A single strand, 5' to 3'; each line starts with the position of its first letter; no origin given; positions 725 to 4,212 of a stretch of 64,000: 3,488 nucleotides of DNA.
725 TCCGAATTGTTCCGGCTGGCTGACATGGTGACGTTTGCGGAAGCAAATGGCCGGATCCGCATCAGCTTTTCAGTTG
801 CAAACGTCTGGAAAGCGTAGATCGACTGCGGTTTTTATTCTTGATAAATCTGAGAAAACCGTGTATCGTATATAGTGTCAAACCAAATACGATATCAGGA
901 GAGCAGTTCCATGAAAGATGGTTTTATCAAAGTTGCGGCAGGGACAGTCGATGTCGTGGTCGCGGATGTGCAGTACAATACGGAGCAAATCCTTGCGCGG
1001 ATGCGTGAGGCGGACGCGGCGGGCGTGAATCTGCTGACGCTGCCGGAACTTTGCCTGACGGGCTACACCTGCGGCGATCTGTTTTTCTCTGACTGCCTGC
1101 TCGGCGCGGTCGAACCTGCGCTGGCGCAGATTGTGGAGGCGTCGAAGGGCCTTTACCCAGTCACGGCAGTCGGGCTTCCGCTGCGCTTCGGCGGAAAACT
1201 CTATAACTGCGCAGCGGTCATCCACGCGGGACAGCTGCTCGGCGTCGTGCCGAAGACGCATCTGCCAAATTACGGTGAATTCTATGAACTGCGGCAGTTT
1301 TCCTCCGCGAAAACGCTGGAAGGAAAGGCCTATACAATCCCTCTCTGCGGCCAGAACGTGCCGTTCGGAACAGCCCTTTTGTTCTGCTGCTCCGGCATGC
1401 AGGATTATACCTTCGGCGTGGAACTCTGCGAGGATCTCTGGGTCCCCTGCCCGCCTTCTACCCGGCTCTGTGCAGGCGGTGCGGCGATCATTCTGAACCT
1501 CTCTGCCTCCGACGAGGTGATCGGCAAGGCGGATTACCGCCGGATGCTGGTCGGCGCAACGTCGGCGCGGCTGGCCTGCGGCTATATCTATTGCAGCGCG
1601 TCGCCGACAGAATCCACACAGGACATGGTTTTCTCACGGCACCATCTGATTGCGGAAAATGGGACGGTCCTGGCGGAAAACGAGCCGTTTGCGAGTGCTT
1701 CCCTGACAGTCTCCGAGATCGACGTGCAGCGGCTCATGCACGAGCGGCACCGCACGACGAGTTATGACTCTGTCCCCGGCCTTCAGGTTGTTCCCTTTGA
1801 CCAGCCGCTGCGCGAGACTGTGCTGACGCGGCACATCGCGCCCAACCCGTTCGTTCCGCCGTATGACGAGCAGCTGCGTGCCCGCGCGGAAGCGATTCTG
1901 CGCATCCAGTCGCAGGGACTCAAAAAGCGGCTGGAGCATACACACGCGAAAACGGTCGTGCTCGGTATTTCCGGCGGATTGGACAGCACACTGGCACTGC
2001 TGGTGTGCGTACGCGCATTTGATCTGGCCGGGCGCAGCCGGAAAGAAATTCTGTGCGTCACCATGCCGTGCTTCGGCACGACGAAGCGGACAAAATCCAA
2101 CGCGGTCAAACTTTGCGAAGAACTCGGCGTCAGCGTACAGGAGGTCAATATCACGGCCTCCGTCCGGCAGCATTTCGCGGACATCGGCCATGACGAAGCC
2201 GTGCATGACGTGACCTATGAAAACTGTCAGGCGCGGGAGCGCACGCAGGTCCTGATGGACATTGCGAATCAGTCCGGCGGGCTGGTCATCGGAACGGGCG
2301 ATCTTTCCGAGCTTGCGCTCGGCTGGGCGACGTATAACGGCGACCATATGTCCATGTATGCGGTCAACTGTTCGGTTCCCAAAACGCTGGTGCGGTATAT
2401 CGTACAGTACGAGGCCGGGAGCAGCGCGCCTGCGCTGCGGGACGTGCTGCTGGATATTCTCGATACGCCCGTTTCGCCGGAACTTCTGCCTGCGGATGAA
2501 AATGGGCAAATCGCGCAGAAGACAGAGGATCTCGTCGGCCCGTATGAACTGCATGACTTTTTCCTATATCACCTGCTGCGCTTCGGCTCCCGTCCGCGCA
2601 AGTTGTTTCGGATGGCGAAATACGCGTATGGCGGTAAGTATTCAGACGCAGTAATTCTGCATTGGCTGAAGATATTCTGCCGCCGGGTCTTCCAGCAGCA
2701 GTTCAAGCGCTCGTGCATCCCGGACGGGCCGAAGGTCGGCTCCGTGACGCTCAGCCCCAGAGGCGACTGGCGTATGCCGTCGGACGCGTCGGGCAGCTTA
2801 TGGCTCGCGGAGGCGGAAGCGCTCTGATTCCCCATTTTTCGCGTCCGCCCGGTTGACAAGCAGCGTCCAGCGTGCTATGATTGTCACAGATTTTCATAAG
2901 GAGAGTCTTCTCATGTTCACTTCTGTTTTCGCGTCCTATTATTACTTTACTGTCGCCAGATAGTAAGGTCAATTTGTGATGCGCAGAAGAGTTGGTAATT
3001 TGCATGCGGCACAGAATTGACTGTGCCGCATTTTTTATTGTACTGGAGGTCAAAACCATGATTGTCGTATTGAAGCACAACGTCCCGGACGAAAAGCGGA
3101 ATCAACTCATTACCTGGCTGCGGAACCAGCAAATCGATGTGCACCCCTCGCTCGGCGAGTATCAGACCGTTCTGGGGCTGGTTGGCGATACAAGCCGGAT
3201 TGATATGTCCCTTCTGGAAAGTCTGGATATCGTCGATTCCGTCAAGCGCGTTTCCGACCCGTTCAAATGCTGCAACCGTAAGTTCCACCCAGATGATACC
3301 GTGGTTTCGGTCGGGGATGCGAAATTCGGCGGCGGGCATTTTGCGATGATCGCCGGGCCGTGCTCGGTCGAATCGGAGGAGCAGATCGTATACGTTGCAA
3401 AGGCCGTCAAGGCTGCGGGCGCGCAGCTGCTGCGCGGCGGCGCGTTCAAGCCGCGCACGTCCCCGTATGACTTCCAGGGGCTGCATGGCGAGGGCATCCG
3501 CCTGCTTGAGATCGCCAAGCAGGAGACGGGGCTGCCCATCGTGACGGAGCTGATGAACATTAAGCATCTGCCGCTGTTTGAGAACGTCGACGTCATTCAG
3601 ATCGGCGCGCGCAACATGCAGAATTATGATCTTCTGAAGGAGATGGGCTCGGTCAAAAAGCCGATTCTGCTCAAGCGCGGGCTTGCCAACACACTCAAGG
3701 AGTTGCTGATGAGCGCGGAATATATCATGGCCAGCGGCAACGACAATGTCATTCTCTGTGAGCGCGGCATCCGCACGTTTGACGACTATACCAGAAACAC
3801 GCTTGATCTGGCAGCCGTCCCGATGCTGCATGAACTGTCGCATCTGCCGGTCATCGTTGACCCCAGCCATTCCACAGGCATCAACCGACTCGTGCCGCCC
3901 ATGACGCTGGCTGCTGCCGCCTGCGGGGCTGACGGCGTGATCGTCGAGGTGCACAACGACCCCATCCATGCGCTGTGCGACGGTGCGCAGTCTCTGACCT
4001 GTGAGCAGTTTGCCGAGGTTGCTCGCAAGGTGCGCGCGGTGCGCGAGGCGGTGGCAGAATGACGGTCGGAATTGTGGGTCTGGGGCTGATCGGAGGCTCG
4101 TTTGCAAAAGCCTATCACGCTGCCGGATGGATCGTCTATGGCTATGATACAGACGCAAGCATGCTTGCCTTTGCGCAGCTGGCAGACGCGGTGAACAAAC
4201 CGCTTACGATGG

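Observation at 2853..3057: Unannotated Tyr/Phe-rich leader peptide plus intrinsic terminator upstream of the shikimate operon: candidate ribosome-mediated attenuator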

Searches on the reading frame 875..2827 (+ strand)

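Call 9: search_protein_families(library=ncbifam, proteins=[window:875-2827:+], max_evalue=1e-10)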
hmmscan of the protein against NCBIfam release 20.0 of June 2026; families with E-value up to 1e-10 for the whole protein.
window:875-2827:+ (650 aa): 6 families
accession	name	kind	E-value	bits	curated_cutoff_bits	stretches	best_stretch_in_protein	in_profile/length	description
NF002730.0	PRK02628.1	equivalog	1.7e-259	862.6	473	1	10-648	5-671/677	NAD(+) synthase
NF010588.0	PRK13981.1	equivalog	1.7e-70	238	479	1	18-635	5-537/546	NAD+ synthase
NF010587.0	PRK13980.1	equivalog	3.7e-28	98.5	255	1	339-494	12-159/267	NAD+ synthase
TIGR00552.1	nadE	equivalog_domain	8.4e-27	94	63.65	1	348-507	12-168/251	NAD(+) synthase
NF001979.1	PRK00768.1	equivalog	8.1e-16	58.3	250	1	346-491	25-175/266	NAD(+) synthase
NF002048.0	PRK00876.1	subfamily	1.2e-12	47.3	313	1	333-434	11-108/330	NAD(+) synthase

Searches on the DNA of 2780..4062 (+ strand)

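Call 4: search_rna_families(source=window, start=2780, end=3120, threshold=evalue, max_evalue=10, show_alignments=3)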
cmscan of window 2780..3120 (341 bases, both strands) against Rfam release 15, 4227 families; matches with E-value up to 10: 6.
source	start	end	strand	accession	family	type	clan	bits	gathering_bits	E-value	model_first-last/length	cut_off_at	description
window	2892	3043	+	RF00558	L20_leader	Cis-reg; leader;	-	23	58.7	0.021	1-127/127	no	Ribosomal protein L20 leader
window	2968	3021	+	RF03180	mir-3126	Gene; miRNA;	-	16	80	3.7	1-74/74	no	mir-3126 microRNA precursor family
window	2780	2822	+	RF03143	S15-Halobacteria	Cis-reg; leader;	CL00121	14.5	49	2.8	23-66/66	5'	S15-Halobacteria ribosomal protein leader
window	3005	3111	-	RF02822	Srn266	Gene; sRNA;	-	14.3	63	8.8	1-112/112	no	Streptococcus RNA 266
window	2811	2935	-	RF02887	mgtC_leader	Cis-reg; leader;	-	14.1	48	2.3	1-114/114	no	Salmonella mgtC leader RNA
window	2806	2865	-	RF02227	sX8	Gene; sRNA;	-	12.1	50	9.1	1-82/82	no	Proteobacterial sRNA sX8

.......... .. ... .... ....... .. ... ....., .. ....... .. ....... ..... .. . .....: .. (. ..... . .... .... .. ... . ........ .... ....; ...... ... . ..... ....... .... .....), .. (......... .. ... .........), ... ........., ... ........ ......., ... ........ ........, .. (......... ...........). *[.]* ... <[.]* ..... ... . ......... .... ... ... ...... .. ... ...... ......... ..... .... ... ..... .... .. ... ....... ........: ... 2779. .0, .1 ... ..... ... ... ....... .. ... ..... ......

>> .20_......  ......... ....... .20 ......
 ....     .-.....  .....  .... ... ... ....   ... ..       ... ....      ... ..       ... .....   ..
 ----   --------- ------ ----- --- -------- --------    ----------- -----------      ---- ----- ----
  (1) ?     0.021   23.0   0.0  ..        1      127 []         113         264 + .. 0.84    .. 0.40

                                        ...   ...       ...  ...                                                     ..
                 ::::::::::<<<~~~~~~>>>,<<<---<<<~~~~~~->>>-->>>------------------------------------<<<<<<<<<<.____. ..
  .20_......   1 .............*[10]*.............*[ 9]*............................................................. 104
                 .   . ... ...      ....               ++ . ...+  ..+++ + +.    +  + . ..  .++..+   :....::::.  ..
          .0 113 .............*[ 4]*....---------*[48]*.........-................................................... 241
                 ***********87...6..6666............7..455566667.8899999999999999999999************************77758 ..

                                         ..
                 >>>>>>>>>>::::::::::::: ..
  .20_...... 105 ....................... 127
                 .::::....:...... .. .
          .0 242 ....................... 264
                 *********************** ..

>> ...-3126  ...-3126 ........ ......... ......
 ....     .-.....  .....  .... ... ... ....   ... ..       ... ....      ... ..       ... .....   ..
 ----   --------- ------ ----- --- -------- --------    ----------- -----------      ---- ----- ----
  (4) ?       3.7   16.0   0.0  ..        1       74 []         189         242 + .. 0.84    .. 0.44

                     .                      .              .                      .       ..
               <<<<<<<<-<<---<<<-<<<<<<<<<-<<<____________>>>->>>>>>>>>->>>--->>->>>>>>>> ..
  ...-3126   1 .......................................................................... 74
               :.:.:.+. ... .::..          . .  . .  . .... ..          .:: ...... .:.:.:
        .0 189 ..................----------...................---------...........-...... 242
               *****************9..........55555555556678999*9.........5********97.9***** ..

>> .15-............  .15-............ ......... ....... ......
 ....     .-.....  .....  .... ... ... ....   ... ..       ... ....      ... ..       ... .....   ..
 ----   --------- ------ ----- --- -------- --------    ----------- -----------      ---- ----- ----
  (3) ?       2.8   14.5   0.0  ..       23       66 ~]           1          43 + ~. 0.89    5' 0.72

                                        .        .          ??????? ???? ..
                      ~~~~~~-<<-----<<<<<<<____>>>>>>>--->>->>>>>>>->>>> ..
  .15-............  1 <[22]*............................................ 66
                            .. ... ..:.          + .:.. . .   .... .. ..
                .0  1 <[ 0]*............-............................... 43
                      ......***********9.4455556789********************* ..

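Call 31: search_rna_families(sources=[L013, L018, L034, L047, L053, L054, L058, L070, L076, L079, L040], threshold=gathering)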
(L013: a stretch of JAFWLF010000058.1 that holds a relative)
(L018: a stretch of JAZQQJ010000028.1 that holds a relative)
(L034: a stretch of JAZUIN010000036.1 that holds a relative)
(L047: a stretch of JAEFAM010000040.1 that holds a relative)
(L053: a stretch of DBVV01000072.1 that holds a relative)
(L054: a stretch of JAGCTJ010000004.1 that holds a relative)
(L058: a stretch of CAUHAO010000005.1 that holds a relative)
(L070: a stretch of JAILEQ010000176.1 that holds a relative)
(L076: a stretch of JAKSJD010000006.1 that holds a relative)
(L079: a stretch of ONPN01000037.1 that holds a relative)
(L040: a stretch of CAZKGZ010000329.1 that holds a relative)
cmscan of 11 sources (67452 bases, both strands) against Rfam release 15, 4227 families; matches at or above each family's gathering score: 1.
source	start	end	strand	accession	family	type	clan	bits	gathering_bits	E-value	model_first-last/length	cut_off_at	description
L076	540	612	-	RF00005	tRNA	Gene; tRNA;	CL00001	64.6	29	9.8e-12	1-71/71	no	tRNA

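Call 52: build_rna_model(alignment_id=A1, structure=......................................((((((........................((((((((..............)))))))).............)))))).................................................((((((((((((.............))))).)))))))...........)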
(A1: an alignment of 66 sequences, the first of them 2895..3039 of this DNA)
Model R1 built from alignment A1 (66 sequences, 215 columns); structure: as given.
model positions 158; base pairs 26; branch points 1; effective number of sequences 9.57; information 0.59 bits per position. Calibrated on 0.2 Mb of random sequence (short: E-values are rough).
structure used (alignment columns):
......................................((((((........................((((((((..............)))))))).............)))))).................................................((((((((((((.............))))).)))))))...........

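Call 53: search_with_rna_model(model_id=R1, sources=[window, L013, L014, L018, L034, L047, L053, L054, L058, L070, L076, L079, L040, L016, L025, L052, L090, L091, L108, L122, L134, L158, L172, L177, L094, L119, L130, L148, L150, L164], max_evalue=1, show_alignments=3)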
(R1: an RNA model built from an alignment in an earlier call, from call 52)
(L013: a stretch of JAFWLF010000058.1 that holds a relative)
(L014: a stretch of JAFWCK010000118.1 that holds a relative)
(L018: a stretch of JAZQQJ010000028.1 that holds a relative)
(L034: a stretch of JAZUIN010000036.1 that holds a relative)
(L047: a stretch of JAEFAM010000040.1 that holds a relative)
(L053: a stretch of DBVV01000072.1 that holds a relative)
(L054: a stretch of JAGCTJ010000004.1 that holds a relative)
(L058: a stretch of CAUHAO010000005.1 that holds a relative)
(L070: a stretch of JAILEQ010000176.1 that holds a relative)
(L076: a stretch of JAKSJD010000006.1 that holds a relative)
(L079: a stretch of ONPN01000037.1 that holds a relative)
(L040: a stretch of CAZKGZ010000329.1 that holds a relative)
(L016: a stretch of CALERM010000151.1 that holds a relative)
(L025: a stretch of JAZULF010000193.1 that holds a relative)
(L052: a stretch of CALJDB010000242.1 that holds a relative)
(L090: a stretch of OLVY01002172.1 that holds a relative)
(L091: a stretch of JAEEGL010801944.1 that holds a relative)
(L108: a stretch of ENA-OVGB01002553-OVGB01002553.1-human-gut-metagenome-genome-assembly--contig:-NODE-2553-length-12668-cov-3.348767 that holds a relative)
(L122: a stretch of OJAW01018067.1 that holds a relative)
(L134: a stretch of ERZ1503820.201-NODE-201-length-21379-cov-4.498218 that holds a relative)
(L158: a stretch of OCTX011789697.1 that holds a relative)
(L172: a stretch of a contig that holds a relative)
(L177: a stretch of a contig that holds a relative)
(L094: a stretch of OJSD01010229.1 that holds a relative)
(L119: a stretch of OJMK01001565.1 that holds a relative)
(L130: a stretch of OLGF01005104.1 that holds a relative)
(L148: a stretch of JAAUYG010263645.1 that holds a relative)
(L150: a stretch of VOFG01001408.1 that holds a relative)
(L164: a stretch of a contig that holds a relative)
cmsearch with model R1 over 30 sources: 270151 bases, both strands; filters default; matches with E-value up to 1: 26.
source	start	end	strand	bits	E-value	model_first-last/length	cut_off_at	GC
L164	2959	3121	-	123.6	3.8e-19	1-158/158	no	0.39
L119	7699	7861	+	119.5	2e-18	1-158/158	no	0.4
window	2895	3039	+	117.6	4.4e-18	1-158/158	no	0.41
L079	2650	2800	+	106.4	4.2e-16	1-158/158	no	0.44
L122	1142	1291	-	103.1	1.6e-15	1-158/158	no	0.39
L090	9773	9919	-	100.6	4.5e-15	1-158/158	no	0.45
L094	405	557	-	97.6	1.5e-14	1-158/158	no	0.44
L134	7656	7802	-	92.8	1.1e-13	1-158/158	no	0.48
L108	11289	11435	+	89.9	3.5e-13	1-158/158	no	0.49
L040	1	129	+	82.5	7e-12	28-158/158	5'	0.37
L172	1858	2018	+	75.4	1.3e-10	1-158/158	no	0.48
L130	8271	8382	+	66.5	5e-09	1-158/158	no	0.36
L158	2756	2915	-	62.2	2.8e-08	1-158/158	no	0.43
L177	9927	10093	-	62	3.1e-08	1-158/158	no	0.39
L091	3468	3632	+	50.9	2.9e-06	1-158/158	no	0.45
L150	5242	5384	+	44.5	3.8e-05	1-158/158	no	0.48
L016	1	54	+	37.4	0.0007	99-158/158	5'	0.5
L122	1080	1183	+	31.3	0.0084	1-158/158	no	0.42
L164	2953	2995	+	27.5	0.039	109-150/158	no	0.47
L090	9767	9808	+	27.4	0.042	109-150/158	no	0.45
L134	7650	7691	+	24.3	0.14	109-150/158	no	0.48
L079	2767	2790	-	23.8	0.18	125-148/158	no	0.67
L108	11400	11441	-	23.5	0.2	109-150/158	no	0.5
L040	94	129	-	20.7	0.64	115-150/158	no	0.44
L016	20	55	-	19.9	0.88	114-150/158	no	0.56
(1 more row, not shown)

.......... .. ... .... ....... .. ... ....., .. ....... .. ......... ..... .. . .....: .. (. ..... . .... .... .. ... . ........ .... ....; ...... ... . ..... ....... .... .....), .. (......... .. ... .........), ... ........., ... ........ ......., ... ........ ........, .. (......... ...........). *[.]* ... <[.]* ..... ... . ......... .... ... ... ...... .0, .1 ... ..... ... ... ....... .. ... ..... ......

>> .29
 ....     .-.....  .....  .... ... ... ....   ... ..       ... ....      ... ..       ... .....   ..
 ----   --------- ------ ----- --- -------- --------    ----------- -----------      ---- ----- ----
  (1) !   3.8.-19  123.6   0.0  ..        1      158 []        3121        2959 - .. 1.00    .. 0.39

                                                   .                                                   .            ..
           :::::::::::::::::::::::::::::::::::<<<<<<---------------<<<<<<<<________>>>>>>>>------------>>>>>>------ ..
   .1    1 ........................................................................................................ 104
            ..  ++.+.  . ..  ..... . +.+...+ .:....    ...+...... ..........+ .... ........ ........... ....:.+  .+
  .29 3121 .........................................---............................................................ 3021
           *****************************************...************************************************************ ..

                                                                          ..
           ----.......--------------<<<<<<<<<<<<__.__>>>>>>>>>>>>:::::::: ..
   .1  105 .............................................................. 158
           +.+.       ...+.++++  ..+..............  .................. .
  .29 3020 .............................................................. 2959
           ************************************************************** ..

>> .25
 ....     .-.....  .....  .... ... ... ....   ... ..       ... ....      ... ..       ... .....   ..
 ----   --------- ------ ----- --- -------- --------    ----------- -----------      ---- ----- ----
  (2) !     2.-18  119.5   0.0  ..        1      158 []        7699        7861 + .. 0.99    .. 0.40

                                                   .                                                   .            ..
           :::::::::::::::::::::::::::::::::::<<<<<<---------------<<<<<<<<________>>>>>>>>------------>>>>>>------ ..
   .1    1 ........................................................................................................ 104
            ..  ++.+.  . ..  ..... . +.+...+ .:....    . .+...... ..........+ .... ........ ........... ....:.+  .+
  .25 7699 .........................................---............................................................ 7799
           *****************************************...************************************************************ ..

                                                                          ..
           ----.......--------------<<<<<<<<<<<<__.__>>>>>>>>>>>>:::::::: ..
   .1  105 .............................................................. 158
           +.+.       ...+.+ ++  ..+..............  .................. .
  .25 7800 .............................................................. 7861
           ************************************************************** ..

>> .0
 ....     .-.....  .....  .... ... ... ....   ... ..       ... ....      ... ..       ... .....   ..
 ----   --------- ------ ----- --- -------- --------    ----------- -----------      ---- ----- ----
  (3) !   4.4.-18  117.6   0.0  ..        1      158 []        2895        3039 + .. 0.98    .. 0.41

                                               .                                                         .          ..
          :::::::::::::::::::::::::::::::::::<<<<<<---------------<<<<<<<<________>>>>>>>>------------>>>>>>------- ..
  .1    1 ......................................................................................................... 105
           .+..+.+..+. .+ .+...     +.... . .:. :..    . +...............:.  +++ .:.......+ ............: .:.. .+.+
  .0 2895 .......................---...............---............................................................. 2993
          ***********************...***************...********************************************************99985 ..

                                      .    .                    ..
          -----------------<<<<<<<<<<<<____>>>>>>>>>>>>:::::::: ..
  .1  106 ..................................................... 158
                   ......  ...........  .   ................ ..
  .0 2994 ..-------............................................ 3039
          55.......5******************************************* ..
